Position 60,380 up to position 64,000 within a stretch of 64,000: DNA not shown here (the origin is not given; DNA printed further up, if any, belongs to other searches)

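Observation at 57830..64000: Giant virion RNAP-like protein (>2,057 aa, continues off-window) with T7-type catalytic motifs plus a downstream HExxH motif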

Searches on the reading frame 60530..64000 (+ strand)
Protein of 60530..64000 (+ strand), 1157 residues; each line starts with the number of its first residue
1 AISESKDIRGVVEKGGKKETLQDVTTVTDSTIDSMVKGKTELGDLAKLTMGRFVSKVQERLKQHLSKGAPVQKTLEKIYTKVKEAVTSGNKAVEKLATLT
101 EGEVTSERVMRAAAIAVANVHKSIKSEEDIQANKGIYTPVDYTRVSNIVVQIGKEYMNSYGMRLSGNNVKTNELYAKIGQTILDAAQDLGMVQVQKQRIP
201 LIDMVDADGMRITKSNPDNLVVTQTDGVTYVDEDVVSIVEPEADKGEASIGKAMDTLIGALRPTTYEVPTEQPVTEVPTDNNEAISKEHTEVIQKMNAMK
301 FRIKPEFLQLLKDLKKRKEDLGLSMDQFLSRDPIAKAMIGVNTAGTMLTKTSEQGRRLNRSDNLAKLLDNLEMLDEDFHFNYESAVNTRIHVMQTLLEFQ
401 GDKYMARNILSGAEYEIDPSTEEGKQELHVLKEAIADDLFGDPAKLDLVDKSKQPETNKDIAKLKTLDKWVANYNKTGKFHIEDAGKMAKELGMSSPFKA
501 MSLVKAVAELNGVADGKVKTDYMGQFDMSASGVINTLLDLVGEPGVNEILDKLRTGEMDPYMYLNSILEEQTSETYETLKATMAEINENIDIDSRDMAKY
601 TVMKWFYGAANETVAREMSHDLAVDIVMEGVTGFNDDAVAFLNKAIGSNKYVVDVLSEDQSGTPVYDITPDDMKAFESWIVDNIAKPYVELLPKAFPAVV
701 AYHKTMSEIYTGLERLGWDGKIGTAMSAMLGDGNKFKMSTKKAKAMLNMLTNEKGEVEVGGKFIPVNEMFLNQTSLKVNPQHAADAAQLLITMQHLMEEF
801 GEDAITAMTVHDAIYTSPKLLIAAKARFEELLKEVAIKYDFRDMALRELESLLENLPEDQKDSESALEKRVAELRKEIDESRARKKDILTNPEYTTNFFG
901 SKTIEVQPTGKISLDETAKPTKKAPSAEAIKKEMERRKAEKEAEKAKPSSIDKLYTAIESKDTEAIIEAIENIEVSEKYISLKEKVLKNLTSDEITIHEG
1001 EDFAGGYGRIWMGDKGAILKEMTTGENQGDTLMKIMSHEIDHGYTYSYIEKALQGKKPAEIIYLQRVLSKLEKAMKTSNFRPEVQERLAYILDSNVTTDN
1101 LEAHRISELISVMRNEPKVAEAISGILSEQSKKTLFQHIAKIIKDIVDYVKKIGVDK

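Call 14: find_homologous_proteins(query=window:60530-64000:+, max_evalue=0.001)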
Query window:60530-64000:+: 8000 candidates shared short words with the query, none scored E <= 0.001.

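Call 37: search_protein_representatives(protein=window:60530-64000:+)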
Query: 1157 residues. Proteins with E-value up to 0.001 (for the whole library): 74; up to 1e-10: 62; up to 1e-30: 38. The best 74 are listed.
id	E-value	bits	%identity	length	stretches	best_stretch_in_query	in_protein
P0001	0.0e+00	2512.9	96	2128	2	1-1157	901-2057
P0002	3.0e-229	780.7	43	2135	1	13-1153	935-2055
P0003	3.2e-153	528.9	37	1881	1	8-1149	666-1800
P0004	1.9e-138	480.1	36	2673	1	12-1145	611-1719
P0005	5.7e-137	475.1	36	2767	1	11-1149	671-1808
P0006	5.2e-132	458.7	34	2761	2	4-921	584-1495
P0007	4.5e-130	452.3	34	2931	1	17-1136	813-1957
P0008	2.8e-124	433.2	30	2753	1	12-1156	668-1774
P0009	2.1e-115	403.8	33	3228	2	13-648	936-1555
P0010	3.3e-115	403.1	30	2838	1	16-1153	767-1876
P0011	6.2e-107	375.7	32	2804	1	97-1150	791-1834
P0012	4.3e-104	366.3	32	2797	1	15-1153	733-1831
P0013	1.4e-101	358.0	32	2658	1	15-1147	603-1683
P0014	2.3e-74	267.9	33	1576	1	14-707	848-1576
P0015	2.1e-65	238.2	29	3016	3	73-568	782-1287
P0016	3.4e-53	197.8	28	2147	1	25-1128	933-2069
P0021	4.5e-44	167.6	28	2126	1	17-1119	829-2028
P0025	6.9e-42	160.4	26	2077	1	60-1147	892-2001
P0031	2.2e-34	135.5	30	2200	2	64-957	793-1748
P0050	4.8e-17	78.1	26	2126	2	759-1152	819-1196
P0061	3.0e-11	58.9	25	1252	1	34-908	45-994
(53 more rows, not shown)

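Call 42: find_encoding_contigs(protein=P0001, flank=10000, max_places=4)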
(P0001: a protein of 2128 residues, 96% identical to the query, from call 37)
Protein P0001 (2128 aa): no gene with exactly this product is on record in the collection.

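Call 43: find_encoding_contigs(protein=P0002, flank=10000, max_places=3)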
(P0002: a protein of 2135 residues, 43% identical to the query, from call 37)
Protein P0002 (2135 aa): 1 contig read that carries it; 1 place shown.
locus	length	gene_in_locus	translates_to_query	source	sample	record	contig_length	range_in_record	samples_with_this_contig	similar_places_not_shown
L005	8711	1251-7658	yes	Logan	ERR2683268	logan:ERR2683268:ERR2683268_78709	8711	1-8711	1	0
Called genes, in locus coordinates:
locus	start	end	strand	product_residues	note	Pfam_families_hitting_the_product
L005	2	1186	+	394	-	?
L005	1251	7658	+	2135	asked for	-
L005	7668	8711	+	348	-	?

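Call 65: find_encoding_contigs(protein=P0016, flank=10000, max_places=2)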
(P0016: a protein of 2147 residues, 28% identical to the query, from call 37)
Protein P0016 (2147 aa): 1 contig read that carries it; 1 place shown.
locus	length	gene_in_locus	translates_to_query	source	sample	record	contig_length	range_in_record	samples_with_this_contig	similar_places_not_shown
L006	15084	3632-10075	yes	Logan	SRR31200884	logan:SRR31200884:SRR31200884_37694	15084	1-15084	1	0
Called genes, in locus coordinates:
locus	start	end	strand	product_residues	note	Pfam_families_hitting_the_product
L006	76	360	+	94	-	-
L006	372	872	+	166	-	-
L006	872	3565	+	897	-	-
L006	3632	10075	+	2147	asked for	PF00940:RNA_pol (faint)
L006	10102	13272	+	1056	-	-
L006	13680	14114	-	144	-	-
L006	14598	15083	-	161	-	?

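Call 69: find_encoding_contigs(protein=P0021, flank=6000, max_places=1)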
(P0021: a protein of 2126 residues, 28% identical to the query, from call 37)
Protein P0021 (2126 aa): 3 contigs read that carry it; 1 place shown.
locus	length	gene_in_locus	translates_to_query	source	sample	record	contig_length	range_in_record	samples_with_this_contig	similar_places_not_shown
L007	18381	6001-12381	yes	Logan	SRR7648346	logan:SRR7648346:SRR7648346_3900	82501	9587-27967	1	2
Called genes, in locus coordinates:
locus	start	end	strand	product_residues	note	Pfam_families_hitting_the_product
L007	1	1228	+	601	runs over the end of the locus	-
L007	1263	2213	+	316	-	-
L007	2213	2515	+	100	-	-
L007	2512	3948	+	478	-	-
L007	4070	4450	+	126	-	-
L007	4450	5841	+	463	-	-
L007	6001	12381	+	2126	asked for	-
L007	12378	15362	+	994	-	-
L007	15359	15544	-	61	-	-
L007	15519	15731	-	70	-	-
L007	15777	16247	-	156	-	-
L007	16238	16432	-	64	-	-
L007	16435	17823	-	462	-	PF13638:PIN_4, PF02562:PhoH, PF13604:AAA_30 (faint)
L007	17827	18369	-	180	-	PF00574:CLP_protease, PF25145:NfeD1b_N (weak)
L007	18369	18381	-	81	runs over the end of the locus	-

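Call 70: find_encoding_contigs(protein=P0025, flank=6000, max_places=1)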
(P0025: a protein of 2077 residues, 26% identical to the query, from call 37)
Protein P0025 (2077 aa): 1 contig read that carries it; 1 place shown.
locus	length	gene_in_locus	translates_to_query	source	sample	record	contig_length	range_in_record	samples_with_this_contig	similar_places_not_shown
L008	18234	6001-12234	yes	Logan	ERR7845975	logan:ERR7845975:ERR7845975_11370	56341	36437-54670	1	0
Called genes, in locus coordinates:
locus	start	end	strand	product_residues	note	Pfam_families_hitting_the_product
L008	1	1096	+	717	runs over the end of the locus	-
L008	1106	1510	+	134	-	-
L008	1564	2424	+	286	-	-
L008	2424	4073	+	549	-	-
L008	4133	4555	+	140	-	-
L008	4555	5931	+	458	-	-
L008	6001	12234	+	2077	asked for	-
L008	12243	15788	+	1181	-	-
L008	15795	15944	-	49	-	-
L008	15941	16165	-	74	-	-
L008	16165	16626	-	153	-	-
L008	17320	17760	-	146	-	-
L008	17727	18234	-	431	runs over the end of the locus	-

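Call 71: find_encoding_contigs(protein=P0031, flank=6000, max_places=1)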
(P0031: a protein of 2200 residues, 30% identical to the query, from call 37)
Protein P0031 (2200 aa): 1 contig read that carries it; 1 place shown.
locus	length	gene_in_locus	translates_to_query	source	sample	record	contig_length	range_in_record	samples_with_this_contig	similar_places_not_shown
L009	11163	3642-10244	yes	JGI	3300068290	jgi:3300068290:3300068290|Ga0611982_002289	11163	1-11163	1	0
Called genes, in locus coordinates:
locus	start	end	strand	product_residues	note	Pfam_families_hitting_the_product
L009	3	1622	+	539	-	?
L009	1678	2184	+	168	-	-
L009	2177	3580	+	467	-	-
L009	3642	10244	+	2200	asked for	-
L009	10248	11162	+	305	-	?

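Call 83: list_cluster_members(proteins=[P0001, P0002, P0016])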
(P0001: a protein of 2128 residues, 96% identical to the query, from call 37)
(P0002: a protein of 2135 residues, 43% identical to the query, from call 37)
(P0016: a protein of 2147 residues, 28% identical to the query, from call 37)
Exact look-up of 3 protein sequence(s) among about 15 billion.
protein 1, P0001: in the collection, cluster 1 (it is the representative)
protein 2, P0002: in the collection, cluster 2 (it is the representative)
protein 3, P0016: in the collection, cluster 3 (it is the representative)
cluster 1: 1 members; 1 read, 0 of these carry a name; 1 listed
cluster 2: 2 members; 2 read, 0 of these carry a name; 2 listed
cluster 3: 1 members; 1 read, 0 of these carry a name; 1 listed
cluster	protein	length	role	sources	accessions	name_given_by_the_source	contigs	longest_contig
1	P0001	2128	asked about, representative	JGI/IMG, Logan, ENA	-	-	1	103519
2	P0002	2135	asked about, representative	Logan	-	-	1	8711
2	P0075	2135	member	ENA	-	-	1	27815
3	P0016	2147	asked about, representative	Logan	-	-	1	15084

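Call 98: find_encoding_contigs(protein=P0050, flank=6000, max_places=1)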
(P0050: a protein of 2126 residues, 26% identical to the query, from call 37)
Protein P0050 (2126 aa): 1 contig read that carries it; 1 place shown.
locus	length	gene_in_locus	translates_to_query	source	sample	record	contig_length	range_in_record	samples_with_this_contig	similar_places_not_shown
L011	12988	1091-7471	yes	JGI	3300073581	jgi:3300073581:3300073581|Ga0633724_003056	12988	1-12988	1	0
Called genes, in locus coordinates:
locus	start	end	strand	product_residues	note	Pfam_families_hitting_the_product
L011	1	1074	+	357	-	?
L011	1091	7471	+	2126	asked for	-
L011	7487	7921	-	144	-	-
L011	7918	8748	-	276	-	PF04275:P-mevalo_kinase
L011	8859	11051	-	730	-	-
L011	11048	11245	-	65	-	-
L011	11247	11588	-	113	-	-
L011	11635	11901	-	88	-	PF00216:Bac_DNA_binding, PF18291:HU-HIG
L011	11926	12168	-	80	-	-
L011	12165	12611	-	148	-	-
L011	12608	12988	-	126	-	?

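Call 99: find_encoding_contigs(protein=P0061, flank=7000, max_places=1)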
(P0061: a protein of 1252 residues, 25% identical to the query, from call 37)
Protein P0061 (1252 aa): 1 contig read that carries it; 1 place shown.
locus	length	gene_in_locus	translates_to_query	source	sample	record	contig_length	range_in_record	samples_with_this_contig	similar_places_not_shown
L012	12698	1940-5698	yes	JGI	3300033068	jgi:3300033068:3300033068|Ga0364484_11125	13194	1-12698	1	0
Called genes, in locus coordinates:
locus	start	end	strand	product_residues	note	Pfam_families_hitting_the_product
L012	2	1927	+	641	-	?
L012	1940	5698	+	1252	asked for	-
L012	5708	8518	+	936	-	-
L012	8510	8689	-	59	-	-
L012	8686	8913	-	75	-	-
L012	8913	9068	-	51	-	-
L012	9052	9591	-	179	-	-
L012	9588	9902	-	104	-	PF13876:Phage_gp49_66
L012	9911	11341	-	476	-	PF13638:PIN_4, PF02562:PhoH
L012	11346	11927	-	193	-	PF00574:CLP_protease, PF01972:SDH_protease (weak), PF25145:NfeD1b_N (weak)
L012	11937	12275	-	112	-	PF11753:DUF3310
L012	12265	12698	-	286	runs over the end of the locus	PF00268:Ribonuc_red_sm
